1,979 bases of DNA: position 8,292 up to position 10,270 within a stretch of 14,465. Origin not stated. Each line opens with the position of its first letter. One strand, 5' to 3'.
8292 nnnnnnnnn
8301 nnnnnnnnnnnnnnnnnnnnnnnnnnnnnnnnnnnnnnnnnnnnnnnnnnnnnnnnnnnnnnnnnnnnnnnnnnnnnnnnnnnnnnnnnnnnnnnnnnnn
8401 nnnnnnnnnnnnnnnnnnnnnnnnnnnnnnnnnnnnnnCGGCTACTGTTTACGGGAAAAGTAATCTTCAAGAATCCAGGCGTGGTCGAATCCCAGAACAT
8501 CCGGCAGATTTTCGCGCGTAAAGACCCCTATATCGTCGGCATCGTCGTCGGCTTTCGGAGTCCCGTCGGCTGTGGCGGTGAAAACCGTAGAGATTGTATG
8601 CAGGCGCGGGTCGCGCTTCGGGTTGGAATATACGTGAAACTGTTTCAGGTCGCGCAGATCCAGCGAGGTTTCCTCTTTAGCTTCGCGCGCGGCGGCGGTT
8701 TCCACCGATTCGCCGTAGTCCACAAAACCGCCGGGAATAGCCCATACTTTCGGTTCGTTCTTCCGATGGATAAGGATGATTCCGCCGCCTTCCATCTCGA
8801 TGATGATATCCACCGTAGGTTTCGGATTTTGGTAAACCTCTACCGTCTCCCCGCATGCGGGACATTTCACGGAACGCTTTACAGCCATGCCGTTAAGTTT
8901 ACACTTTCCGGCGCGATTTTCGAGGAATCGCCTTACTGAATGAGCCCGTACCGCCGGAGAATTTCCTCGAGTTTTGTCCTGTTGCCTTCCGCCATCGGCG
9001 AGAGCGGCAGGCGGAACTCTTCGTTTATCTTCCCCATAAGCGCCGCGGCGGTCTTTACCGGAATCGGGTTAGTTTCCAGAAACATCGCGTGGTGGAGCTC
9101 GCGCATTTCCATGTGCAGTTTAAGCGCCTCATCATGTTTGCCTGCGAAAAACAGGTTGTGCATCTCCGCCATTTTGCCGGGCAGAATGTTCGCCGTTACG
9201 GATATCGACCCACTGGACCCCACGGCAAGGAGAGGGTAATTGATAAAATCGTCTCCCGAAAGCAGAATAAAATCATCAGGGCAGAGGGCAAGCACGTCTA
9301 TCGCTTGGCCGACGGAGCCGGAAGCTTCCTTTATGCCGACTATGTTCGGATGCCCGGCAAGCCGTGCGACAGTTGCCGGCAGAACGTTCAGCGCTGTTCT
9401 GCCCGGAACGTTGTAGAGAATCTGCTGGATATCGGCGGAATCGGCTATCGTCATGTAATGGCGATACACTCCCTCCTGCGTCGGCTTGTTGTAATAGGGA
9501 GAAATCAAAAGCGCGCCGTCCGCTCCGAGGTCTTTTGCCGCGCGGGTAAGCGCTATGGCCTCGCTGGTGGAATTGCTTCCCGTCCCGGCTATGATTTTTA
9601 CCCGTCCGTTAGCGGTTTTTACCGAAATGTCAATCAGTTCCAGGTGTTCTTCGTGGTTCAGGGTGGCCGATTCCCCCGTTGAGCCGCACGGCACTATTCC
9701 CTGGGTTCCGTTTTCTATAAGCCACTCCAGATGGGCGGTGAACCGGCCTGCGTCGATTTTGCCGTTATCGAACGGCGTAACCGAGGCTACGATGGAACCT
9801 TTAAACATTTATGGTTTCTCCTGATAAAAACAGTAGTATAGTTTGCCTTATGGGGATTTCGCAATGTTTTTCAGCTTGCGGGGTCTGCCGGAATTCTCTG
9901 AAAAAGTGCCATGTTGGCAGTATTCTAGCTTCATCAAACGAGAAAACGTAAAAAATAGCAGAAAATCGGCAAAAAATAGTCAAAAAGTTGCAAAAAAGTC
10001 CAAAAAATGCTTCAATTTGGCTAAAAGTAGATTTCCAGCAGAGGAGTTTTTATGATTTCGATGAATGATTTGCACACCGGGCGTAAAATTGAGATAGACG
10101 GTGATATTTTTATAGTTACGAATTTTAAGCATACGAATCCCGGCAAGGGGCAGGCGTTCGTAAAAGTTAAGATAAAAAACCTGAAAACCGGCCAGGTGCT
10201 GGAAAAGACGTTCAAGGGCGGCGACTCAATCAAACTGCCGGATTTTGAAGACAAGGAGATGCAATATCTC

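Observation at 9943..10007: Phased A-tract array predicting strongly curved DNA between the divergent dapA and efp promoters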

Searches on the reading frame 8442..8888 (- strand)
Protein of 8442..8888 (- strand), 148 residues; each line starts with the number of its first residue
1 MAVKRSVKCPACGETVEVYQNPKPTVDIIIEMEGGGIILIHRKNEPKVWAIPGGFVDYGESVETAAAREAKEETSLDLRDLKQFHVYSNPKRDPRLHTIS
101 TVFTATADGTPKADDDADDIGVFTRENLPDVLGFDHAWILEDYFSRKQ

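Call 4: search_protein_families(library=pfam, proteins=[window:8442-8888:-])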
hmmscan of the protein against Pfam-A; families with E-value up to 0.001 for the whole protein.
window:8442-8888:- (148 aa): 1 family
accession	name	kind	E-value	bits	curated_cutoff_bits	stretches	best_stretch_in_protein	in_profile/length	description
PF00293.34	NUDIX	-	3.2e-21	76.2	21.1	1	23-128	3-118/134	NUDIX domain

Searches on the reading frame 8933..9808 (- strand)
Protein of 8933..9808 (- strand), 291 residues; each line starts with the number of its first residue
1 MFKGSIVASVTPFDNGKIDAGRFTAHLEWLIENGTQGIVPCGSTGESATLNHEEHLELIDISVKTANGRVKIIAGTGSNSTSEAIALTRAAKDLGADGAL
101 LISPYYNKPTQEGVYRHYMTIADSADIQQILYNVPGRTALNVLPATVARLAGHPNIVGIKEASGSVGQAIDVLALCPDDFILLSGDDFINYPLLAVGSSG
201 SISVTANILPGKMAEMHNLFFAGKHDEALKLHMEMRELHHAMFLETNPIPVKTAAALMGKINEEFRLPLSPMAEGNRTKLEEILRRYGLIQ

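Call 4: search_protein_families(library=pfam, proteins=[window:8933-9808:-])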
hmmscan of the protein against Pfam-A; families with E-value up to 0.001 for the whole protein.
window:8933-9808:- (291 aa): 1 family
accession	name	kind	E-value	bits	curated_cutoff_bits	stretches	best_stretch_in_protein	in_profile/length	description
PF00701.28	DHDPS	-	4.4e-93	311.6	22.1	1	2-285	2-287/289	Dihydrodipicolinate synthetase family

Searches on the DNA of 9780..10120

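Call 41: search_rna_families(source=window, start=9780, end=10120, threshold=evalue, max_evalue=1)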
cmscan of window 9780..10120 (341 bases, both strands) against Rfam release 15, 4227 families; matches with E-value up to 1: 0.
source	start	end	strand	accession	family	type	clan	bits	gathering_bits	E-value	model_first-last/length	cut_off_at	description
